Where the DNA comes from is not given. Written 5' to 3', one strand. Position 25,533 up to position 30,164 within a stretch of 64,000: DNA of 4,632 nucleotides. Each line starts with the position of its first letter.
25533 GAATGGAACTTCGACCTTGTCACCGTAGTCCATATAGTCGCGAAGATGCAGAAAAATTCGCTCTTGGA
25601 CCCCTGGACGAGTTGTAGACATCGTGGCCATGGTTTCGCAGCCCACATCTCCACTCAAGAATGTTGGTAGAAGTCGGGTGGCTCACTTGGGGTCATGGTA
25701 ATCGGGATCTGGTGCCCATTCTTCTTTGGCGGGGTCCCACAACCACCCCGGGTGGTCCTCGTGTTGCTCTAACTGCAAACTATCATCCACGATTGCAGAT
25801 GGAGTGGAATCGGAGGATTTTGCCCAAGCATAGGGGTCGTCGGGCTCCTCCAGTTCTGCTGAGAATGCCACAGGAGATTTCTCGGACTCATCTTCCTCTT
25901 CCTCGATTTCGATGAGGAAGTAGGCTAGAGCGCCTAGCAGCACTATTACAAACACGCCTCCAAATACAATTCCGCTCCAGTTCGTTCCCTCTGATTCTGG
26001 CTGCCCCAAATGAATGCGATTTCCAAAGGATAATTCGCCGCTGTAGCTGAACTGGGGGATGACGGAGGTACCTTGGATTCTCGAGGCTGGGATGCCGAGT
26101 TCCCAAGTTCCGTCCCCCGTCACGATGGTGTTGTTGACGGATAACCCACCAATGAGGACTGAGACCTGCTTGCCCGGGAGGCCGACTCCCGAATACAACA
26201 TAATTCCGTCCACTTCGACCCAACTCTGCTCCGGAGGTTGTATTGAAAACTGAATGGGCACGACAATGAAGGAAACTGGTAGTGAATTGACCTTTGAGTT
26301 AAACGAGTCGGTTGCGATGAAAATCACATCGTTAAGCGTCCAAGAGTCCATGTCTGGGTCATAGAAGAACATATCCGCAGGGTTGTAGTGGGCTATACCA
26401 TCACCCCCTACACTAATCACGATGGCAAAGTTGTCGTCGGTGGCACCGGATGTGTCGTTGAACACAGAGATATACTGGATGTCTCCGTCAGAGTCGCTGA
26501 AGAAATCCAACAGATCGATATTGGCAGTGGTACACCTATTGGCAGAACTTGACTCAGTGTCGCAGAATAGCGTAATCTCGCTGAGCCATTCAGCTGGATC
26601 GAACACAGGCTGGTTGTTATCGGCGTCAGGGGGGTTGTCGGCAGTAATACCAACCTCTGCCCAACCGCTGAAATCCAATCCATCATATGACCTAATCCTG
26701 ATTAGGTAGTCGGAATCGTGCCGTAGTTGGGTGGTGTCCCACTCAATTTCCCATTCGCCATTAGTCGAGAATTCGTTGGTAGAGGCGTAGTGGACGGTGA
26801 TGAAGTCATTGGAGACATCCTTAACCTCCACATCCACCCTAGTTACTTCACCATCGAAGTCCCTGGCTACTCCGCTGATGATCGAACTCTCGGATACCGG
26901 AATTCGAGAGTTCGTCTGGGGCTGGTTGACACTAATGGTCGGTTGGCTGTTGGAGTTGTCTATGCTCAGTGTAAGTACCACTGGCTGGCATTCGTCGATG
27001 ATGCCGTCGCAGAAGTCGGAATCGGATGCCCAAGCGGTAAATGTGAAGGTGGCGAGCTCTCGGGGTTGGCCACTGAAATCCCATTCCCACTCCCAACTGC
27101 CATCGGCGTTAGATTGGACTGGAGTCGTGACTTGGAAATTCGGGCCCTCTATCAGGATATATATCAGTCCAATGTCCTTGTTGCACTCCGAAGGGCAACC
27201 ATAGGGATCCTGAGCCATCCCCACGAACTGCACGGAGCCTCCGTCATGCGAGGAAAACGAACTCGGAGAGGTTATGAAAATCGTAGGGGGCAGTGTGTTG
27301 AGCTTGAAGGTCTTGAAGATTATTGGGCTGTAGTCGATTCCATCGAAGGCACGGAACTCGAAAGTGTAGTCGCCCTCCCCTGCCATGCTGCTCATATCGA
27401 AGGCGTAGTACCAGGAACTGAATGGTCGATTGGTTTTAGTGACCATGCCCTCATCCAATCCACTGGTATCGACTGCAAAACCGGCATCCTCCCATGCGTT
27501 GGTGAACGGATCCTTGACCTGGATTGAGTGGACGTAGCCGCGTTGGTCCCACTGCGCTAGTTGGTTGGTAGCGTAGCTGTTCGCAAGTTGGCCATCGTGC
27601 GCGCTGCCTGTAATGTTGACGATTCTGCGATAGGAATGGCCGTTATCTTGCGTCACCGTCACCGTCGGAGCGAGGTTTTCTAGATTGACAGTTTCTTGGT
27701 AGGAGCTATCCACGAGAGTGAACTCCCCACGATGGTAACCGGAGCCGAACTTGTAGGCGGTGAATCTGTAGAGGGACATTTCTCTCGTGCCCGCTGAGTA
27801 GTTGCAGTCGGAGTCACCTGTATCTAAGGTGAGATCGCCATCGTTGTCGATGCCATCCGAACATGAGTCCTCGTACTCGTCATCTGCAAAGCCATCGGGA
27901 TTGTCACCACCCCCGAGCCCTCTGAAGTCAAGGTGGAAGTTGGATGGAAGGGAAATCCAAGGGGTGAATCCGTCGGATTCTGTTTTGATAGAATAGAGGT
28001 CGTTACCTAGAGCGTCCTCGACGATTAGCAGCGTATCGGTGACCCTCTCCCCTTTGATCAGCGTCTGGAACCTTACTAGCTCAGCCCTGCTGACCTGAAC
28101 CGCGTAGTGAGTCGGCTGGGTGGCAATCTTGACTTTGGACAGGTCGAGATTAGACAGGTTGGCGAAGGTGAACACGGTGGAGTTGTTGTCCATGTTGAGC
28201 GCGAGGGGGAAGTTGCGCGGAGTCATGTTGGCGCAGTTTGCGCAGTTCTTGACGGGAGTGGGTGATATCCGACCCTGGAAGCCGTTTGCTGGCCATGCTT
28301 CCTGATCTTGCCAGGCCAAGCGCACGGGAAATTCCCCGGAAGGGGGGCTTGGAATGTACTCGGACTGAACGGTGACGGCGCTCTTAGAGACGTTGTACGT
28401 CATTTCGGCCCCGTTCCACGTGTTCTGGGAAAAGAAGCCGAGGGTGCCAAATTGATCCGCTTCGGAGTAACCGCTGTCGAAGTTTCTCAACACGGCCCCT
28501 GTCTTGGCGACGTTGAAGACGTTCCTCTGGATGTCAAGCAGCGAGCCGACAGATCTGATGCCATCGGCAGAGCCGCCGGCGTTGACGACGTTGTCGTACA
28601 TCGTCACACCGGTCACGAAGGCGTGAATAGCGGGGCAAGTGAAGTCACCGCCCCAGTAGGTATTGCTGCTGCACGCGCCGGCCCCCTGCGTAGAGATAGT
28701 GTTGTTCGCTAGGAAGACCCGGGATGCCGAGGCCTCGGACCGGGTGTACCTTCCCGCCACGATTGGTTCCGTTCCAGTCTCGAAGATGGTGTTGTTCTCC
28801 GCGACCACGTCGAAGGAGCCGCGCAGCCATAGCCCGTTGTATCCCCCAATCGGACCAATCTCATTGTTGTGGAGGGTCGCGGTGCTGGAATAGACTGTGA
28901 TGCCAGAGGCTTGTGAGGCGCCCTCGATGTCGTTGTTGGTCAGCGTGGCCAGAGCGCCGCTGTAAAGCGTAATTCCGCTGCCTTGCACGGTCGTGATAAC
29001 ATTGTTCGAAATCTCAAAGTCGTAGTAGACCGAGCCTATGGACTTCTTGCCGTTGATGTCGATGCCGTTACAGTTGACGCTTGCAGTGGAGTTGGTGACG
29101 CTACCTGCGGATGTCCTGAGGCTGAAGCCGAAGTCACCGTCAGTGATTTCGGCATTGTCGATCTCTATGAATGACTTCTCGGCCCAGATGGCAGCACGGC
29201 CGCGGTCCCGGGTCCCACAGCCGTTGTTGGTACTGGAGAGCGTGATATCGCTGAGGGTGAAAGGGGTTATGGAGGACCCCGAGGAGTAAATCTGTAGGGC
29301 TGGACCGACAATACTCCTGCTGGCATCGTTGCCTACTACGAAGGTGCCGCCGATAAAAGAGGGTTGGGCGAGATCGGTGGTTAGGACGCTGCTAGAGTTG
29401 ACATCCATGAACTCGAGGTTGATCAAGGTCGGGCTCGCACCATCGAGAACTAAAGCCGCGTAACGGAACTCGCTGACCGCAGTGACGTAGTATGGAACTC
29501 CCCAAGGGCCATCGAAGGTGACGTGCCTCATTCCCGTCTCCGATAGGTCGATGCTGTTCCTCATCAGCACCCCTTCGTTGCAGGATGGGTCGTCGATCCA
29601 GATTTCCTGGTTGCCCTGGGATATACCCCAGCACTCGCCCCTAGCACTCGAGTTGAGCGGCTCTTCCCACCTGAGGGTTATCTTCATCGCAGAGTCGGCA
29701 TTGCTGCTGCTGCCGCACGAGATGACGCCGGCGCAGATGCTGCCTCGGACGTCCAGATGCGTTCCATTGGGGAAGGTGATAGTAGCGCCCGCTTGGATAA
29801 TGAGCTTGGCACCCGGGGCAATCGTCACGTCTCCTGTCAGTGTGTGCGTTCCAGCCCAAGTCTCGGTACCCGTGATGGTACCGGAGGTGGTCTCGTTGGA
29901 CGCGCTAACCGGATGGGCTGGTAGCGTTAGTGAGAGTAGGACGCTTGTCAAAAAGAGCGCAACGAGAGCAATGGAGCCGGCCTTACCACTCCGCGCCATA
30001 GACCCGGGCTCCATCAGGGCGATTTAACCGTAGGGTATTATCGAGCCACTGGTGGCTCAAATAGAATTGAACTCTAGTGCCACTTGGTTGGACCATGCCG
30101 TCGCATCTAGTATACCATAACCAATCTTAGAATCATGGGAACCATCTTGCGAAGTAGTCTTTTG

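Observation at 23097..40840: Tight co-directional four-gene cluster: AglB fusion, membrane subtilase, beta-helix glycoprotein and wHTH-STAND-TPR ATPase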

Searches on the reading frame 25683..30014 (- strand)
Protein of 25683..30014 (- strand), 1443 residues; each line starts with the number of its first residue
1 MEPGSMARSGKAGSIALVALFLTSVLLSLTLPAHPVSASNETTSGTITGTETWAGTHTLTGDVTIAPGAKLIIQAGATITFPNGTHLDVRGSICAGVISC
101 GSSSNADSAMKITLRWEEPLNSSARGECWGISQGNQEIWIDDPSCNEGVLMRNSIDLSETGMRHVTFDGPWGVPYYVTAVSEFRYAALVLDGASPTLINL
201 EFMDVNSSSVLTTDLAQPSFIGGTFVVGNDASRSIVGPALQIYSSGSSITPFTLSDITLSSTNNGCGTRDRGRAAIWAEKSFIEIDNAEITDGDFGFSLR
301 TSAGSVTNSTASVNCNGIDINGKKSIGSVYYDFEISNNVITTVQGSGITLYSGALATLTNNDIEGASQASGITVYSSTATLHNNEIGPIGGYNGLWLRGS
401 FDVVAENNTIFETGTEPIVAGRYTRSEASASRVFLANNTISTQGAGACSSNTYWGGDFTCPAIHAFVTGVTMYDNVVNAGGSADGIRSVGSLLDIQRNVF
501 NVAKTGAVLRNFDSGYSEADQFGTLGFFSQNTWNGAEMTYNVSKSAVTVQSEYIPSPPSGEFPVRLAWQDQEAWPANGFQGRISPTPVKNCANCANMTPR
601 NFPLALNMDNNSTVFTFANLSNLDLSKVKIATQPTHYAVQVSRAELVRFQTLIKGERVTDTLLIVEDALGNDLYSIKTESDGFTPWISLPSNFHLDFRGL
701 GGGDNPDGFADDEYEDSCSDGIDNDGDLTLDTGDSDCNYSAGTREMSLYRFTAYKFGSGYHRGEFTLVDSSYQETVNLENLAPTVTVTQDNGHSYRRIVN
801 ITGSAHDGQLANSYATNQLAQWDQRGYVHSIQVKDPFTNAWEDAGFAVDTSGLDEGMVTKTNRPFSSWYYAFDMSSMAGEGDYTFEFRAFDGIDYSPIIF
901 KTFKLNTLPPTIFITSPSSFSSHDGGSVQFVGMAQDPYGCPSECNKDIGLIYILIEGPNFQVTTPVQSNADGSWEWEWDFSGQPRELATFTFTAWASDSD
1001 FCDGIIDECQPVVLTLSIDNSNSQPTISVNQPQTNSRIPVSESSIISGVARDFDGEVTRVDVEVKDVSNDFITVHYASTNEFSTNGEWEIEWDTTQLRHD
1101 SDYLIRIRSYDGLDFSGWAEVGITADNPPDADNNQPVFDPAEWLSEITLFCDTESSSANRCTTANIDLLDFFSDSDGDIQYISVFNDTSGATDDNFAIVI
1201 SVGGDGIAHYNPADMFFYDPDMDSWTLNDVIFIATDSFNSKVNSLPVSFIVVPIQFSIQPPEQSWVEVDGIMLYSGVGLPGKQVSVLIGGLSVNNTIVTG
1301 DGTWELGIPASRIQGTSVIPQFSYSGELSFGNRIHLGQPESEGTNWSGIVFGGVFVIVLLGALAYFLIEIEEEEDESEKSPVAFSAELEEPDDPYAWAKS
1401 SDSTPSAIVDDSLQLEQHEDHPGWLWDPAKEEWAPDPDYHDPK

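Call 3: search_protein_families(library=pfam, proteins=[window:25683-30014:-], max_evalue=0.01)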
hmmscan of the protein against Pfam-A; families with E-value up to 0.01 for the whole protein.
window:25683-30014:- (1443 aa): 3 families
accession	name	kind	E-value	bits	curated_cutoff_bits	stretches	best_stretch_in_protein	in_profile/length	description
PF13229.12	Beta_helix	-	7.2e-14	52.2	25.9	2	333-450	11-121/158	Right handed beta helix region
PF05048.19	NosD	-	1.4e-05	25.1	23.6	1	275-415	20-150/212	Periplasmic copper-binding protein (NosD)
PF17957.7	Big_7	-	0.00014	22.9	24.1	1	1025-1098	1-62/70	Bacterial Ig domain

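Call 29: search_protein_families(library=ncbifam, proteins=[window:25683-30014:-], max_evalue=0.01)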
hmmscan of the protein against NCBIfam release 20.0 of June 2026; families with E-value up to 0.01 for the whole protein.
window:25683-30014:- (1443 aa): 1 family
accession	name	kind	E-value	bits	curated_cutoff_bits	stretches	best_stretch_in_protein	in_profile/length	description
NF033662.1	acid_disulf_rpt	repeat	0.0001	22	41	1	715-738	4-27/32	acidic double-disulfide repeat-containing protein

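Call 56: search_protein_families(library=padloc, proteins=[window:25683-29999:-], max_evalue=0.001)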
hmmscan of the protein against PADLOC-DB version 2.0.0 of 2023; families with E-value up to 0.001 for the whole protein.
window:25683-29999:- (1438 aa): 0 families

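Call 65: predict_structure(alignment_id=A2)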
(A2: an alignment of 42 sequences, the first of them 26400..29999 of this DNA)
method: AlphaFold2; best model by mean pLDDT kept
length: 1200 residues; sequences in the alignment: 42
mean_pLDDT: 71.1   pTM: 0.50
mean pLDDT of the five models: 71.1, 68.8, 67.2, 67.0, 66.7
residues with pLDDT >= 90: 209; 70-90: 504; 50-70: 281; < 50: 206
segments of 3 or more residues with pLDDT < 50: 1-8, 24-35, 540-542, 546-590, 598-639, 687-725, 733-741, 806-818, 1124-1129, 1173-1175, 1190-1194, 1196-1200
pLDDT, mean of each block of 10 residues (from residue 1): 42 63 44 61 90 91 90 90 93 82 87 74 54 62 90 89 89 84 92 91 89 92 67 86 84 77 62 93 88 93 92 91 86 90 91 92 78 95 73 89 82 75 72 83 70 83 87 81 82 85 74 60 78 68 45 26 26 26 37 56 28 28 28 35 75 76 62 78 48 28 35 44 49 44 68 68 58 77 76 81 52 44 83 84 74 62 84 73 83 83 81 78 84 58 79 82 82 73 83 72 83 73 82 75 81 86 63 80 83 72 86 84 51 63 60 55 60 49 52 46
secondary structure, 60 per line:
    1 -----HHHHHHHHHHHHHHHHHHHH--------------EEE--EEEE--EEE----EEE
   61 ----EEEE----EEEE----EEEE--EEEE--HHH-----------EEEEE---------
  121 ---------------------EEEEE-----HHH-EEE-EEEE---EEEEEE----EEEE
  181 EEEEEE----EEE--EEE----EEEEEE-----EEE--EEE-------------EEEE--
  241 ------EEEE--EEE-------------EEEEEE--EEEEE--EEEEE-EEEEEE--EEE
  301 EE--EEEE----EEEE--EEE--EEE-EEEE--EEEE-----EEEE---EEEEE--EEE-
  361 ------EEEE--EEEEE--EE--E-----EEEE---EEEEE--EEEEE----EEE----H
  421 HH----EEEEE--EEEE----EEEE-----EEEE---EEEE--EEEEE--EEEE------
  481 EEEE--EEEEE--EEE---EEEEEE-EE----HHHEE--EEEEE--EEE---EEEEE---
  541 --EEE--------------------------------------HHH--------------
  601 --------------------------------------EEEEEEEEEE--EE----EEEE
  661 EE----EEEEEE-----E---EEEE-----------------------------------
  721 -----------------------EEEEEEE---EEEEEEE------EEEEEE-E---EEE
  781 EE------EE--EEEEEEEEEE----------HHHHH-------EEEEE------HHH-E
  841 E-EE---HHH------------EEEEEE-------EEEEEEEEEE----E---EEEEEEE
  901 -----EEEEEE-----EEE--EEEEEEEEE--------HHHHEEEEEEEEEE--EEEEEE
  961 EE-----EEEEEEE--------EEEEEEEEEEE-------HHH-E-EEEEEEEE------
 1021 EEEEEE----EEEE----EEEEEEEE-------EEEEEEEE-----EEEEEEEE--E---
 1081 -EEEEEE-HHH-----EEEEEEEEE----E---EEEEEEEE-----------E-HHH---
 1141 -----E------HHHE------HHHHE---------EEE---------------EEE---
elements in order (helices of 4 or more, strands of 3 or more residues): H6-25 E40-42 E45-48 E51-53 E58-60 E65-68 E73-76 E81-84 E87-90 E107-111 E142-146 E156-158 E160-163 E167-172 E177-186 E191-193 E196-198 E203-208 E214-216 E219-221 E235-238 E247-250 E253-255 E269-274 E277-281 E284-288 E290-295 E298-302 E305-308 E313-316 E319-321 E324-326 E328-331 E334-337 E343-346 E350-354 E357-359 E367-370 E373-377 E390-393 E397-401 E404-408 E413-415 E427-431 E434-437 E442-445 E451-454 E458-461 E464-468 E471-474 E481-484 E487-491 E494-496 E500-505 E520-524 E527-529 E533-537 E543-545 E639-648 E657-662 E667-672 E682-685 E744-750 E754-760 E767-772 E778-782 E793-802 H813-817 E825-829 E863-868 E876-885 E894-900 E906-911 E917-919 E922-930 H939-942 E943-952 E955-962 E968-974 E983-993 E1007-1014 E1021-1026 E1031-1034 E1039-1046 E1054-1061 E1067-1074 E1082-1087 E1097-1105 E1114-1121 H1163-1166 E1177-1179 E1195-1197

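Call 71: fold_search(model_id=the predicted structure, library=pdb)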
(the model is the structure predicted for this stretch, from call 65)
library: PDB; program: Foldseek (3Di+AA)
matches with E <= 10: 1974; with E <= 0.001: 267
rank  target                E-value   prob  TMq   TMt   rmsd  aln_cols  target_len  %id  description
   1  7q62_A                1.1e-09  1.00  0.14  0.14  19.4       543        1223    8  Structure of TEV cleaved A2ML1 dimer (A2ML1-TT dimer) (released 2022-04-20)
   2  7q60                  1.2e-09  1.00  0.14  0.14  18.2       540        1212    9  Structure of TEV cleaved A2ML1 (A2ML1-TE) (released 2022-04-20)
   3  7q1y_A                1.2e-09  1.00  0.13  0.12  19.7       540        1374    8  X-ray structure of human A2ML1 (released 2022-04-20)
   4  7q62_B                2.1e-09  1.00  0.14  0.18  19.4       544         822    8  Structure of TEV cleaved A2ML1 dimer (A2ML1-TT dimer) (released 2022-04-20)
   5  7mro                  2.5e-09  1.00  0.08  0.25  17.8       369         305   10  Zebrafish CNTN4 FN1-FN3 domains (released 2022-01-05)
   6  5e55_B                3.2e-09  1.00  0.08  0.22  16.9       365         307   13  Crystal structure of mouse CNTN6 FN1-FN3 domains (released 2016-08-31)
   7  8cml_E                3.7e-09  1.00  0.12  0.18  21.0       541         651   11  Cryo-EM structure of complement C5 in complex with nanobodies UNbC5-1 and UNbC5-2 (released 2023-09-27)
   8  7mrk_D                4.4e-09  1.00  0.07  0.22  19.3       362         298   10  Chicken CNTN4 APP complex (released 2022-01-05)
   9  5e53_B                4.8e-09  1.00  0.09  0.27  18.3       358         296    9  Crystal structure of chicken CNTN1 FN1-FN3 domains (released 2016-08-31)
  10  5e55_A                6.6e-09  1.00  0.09  0.25  16.1       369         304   12  Crystal structure of mouse CNTN6 FN1-FN3 domains (released 2016-08-31)
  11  7s62                  8.6e-09  1.00  0.15  0.13  17.8       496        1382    9  Locally refined protomer structure of native-form oocyte/egg Alpha-2-Macroglobulin (A2Moo) tetramer (released 2022-01-05)
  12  7mrn_A                9.9e-09  1.00  0.08  0.25  17.6       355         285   12  Mouse CNTN5 APP complex (released 2022-01-05)
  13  5e53_D                1.1e-08  1.00  0.09  0.25  18.1       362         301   10  Crystal structure of chicken CNTN1 FN1-FN3 domains (released 2016-08-31)
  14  8k53_A                1.1e-08  1.00  0.09  0.12  30.0       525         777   10  Structure of the Dimeric Human CNTN2 Ig 1-6-FNIII 1-2 Domain in an Asymmetric State (released 2023-12-06)
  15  3b43                  1.4e-08  1.00  0.09  0.16  33.3       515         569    9  I-band fragment I65-I70 from titin (released 2008-01-22)
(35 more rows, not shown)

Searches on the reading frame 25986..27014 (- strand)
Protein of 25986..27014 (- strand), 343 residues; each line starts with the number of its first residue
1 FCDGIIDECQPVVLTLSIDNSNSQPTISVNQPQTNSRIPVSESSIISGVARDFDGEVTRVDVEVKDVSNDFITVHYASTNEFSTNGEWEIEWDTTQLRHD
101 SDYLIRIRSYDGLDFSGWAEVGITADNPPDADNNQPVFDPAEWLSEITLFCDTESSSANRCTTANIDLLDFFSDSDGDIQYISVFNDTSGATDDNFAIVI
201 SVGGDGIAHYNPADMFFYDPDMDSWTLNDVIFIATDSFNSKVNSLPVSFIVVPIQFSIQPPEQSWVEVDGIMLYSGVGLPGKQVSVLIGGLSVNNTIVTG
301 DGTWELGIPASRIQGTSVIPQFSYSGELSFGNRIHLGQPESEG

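Call 51: search_protein_families(library=pfam, proteins=[window:25986-27014:-], max_evalue=0.5)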
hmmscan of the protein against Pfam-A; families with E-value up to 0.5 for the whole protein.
window:25986-27014:- (343 aa): 3 families
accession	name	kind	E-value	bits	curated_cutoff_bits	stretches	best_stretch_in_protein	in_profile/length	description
PF17957.7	Big_7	-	1.8e-05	25.7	24.1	1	25-98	1-62/70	Bacterial Ig domain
PF10648.15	Gmad2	-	0.00012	22.7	25.7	1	27-112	2-82/86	Immunoglobulin-like domain of bacterial spore germination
PF20127.4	DUF6517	-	0.16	12.4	23.9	1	23-110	75-164/187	Family of unknown function (DUF6517)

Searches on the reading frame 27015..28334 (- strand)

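Call 51: search_protein_families(library=pfam, proteins=[window:27015-28334:-], max_evalue=0.5)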
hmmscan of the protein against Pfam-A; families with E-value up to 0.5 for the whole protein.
window:27015-28334:- (440 aa): 1 family
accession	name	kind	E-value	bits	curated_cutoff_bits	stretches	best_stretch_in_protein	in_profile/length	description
PF17957.7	Big_7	-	0.21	12.7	24.1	0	350-421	1-59/70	Bacterial Ig domain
